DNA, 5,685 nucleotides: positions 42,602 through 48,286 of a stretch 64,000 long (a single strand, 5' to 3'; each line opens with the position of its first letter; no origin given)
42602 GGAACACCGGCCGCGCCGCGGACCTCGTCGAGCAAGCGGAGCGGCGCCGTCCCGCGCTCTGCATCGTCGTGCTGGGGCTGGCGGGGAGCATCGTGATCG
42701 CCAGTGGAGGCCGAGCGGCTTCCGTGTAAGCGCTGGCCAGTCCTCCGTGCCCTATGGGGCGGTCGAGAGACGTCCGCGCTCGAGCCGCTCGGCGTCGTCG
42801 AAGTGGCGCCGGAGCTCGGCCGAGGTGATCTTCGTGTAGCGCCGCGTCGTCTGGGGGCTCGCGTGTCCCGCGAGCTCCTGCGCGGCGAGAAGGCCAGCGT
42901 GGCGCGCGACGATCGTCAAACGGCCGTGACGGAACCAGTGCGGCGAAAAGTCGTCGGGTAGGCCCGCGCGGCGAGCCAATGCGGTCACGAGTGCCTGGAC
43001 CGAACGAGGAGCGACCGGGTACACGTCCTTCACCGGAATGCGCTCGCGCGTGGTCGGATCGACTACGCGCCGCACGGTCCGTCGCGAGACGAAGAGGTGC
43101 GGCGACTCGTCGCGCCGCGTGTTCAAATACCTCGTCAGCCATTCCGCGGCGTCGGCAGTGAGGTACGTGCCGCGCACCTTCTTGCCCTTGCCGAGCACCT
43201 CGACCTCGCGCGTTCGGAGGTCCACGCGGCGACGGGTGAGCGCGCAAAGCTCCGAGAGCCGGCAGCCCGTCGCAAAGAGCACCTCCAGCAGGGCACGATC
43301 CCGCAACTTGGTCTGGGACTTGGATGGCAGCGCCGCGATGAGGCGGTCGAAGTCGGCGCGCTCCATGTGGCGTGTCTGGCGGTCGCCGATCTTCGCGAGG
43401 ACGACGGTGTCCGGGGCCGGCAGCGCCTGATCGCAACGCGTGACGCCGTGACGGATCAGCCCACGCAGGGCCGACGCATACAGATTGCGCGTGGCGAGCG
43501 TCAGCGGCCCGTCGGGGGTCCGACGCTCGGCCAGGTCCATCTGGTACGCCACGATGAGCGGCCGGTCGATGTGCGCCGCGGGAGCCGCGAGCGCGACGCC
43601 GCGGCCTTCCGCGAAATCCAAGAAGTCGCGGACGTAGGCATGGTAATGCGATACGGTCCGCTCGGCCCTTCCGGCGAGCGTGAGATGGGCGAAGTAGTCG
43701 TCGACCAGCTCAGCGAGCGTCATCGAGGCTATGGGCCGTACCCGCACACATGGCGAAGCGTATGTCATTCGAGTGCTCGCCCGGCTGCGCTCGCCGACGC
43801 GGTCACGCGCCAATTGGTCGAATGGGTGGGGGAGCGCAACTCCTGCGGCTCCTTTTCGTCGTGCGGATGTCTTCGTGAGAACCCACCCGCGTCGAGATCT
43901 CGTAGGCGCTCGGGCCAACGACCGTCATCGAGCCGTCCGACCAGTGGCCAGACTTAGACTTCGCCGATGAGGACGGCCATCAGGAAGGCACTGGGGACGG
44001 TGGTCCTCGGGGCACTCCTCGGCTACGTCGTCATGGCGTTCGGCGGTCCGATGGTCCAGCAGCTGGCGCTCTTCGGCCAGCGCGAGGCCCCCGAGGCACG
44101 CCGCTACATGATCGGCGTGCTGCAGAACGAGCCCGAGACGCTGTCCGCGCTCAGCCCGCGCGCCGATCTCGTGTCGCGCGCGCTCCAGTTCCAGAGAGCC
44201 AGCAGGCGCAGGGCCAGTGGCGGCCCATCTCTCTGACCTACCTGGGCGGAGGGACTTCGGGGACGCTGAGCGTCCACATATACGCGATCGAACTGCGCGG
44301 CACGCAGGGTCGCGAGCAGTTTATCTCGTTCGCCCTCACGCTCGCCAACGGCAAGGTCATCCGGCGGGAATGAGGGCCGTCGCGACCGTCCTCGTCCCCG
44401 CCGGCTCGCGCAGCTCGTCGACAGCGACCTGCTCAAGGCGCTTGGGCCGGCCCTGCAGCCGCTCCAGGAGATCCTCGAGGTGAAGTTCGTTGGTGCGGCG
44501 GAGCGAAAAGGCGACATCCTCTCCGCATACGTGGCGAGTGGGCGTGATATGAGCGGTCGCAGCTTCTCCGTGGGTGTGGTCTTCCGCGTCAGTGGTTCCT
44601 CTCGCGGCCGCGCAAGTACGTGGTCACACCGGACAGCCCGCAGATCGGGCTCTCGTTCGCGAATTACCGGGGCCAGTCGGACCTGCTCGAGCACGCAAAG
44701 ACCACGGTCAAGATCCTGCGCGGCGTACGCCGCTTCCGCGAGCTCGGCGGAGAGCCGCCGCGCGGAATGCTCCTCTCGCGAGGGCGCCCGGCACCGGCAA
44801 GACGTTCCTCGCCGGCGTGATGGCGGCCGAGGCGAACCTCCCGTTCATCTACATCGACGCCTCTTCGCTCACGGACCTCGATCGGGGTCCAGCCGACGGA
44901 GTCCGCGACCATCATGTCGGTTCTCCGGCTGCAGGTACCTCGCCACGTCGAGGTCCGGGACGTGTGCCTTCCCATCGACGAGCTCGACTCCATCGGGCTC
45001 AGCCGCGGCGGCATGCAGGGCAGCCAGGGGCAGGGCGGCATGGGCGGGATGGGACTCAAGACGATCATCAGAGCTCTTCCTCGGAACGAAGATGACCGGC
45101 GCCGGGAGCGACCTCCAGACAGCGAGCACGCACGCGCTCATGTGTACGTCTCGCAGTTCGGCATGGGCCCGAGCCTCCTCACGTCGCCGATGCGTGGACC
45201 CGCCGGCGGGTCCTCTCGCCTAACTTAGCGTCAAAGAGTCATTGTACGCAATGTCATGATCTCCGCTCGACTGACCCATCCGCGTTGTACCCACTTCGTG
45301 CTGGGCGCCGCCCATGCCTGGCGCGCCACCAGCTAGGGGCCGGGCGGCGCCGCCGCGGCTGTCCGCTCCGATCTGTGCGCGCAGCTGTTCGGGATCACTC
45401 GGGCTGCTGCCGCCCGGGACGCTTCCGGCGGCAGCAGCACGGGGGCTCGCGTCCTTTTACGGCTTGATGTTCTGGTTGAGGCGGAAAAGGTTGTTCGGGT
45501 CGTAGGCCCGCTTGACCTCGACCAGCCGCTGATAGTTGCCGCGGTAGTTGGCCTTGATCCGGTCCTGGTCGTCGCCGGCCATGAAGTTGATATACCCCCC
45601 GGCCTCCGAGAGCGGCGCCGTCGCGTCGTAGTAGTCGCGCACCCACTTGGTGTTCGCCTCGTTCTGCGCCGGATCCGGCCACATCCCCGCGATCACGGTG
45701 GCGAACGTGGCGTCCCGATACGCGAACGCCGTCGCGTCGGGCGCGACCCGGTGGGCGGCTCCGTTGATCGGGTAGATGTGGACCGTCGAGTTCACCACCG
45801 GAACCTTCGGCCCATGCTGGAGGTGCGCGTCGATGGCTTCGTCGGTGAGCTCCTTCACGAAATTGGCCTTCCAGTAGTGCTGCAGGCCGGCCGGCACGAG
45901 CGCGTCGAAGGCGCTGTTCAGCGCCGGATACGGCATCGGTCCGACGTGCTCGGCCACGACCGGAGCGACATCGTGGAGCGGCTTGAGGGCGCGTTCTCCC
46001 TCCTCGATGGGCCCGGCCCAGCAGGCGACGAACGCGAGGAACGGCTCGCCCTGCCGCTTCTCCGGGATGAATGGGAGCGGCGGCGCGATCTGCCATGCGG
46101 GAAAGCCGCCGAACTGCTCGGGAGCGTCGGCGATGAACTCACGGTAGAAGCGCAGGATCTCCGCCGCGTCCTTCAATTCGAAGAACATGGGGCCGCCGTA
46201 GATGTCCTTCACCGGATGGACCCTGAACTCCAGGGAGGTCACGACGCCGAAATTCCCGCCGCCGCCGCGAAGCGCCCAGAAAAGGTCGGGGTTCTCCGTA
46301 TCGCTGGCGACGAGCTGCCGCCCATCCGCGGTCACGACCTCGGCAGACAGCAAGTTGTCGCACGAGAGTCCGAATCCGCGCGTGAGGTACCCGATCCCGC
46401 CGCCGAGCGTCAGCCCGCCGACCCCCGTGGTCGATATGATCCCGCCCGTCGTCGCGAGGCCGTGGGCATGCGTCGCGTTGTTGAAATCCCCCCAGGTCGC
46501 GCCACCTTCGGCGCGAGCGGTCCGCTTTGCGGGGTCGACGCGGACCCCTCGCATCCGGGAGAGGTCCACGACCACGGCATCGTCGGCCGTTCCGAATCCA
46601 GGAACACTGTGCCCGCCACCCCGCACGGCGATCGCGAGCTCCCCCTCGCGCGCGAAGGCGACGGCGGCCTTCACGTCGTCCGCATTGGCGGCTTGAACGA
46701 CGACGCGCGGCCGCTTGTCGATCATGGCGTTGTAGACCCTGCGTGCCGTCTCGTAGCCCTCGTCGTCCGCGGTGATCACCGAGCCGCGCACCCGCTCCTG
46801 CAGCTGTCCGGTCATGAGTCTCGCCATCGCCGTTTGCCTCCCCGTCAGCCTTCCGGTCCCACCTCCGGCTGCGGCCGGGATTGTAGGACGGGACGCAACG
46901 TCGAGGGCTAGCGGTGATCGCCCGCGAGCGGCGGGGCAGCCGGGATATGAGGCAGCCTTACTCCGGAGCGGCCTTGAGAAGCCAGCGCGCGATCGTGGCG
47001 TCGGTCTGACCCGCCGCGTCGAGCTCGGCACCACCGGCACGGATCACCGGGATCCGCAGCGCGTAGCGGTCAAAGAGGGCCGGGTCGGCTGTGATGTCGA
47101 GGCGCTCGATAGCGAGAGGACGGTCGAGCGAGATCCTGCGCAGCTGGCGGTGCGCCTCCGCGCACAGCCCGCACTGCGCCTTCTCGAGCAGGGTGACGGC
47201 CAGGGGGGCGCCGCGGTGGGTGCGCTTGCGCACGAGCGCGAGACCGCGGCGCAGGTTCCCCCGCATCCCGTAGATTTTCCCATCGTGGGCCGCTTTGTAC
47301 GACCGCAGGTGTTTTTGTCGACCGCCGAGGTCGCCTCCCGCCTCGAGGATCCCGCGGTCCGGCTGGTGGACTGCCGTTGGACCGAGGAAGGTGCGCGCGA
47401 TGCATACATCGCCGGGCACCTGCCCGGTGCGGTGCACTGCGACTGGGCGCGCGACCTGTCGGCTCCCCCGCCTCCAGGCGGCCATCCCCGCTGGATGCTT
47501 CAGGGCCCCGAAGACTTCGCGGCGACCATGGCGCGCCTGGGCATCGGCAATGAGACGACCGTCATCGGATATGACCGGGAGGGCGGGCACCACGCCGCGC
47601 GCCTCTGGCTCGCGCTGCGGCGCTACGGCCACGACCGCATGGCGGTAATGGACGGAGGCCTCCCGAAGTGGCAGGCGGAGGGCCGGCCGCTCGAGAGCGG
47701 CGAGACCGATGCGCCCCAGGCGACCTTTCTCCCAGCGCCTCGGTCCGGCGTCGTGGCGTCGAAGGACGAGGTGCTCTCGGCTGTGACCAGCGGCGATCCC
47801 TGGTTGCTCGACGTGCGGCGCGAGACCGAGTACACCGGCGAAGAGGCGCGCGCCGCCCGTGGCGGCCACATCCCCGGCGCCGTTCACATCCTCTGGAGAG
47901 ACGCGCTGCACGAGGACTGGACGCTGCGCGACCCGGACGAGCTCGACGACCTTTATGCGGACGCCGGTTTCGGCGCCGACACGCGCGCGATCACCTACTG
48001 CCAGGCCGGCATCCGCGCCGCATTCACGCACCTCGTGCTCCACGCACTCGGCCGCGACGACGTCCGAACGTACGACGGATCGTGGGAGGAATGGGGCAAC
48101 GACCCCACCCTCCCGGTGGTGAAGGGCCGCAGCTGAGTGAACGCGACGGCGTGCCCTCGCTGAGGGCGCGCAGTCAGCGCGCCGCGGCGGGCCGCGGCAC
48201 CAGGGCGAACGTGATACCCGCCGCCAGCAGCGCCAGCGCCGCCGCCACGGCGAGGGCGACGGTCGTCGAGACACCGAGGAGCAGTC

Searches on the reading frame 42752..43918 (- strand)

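Call 87: search_protein_families(library=pfam, proteins=[window:42752-43918:-], max_evalue=0.0001)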
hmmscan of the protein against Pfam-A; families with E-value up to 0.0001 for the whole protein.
window:42752-43918:- (388 aa): 2 families
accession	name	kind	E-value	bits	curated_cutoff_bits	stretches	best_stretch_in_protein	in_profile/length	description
PF00589.27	Phage_integrase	-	1.8e-28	99.9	27.1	1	185-365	3-169/172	Phage integrase family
PF13495.12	Phage_int_SAM_4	-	7.9e-05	23.4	27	0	72-159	2-79/85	Phage integrase, N-terminal SAM-like domain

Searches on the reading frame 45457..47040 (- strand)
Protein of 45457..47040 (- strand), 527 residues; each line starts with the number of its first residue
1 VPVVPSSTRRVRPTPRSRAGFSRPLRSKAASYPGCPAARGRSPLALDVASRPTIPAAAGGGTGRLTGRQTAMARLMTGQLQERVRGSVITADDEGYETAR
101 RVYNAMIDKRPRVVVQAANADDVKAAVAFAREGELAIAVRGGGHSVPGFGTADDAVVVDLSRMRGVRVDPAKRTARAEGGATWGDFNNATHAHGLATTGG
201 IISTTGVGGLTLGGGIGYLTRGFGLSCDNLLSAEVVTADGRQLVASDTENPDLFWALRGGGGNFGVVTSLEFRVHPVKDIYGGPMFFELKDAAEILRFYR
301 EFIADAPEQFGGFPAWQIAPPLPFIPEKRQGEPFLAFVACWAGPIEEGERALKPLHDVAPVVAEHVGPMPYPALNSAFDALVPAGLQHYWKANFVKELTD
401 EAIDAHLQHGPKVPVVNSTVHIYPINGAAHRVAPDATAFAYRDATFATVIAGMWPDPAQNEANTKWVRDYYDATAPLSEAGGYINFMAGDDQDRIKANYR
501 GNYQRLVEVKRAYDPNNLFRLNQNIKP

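Call 87: search_protein_families(library=pfam, proteins=[window:45457-47040:-], max_evalue=0.0001)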
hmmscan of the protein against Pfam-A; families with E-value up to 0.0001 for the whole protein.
window:45457-47040:- (527 aa): 2 families
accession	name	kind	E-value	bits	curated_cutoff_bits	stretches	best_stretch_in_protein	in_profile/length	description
PF01565.28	FAD_binding_4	-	4.5e-34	117.6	26.4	1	111-244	1-137/139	FAD binding domain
PF08031.17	BBE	-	2.3e-13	50.4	20.6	1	483-526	2-45/45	Berberine and berberine like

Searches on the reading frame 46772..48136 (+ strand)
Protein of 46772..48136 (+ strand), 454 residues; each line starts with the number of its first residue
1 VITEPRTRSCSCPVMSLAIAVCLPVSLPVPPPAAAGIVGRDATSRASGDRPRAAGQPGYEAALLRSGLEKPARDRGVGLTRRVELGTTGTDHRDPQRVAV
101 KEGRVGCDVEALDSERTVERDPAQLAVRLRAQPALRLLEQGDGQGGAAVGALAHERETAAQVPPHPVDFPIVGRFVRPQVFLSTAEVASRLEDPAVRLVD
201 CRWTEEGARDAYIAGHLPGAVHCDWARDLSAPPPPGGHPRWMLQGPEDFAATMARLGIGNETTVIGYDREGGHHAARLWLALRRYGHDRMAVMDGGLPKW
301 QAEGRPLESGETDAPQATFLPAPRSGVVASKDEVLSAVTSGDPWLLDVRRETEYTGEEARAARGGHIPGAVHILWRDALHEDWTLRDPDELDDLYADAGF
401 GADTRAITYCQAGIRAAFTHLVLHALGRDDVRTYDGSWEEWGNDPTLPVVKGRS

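Call 87: search_protein_families(library=pfam, proteins=[window:46772-48136:+], max_evalue=0.0001)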
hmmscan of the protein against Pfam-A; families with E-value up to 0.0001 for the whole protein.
window:46772-48136:+ (454 aa): 1 family
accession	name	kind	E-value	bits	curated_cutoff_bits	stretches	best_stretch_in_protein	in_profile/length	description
PF00581.25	Rhodanese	-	2.2e-35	121.6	22.2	2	184-303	2-102/102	Rhodanese-like domain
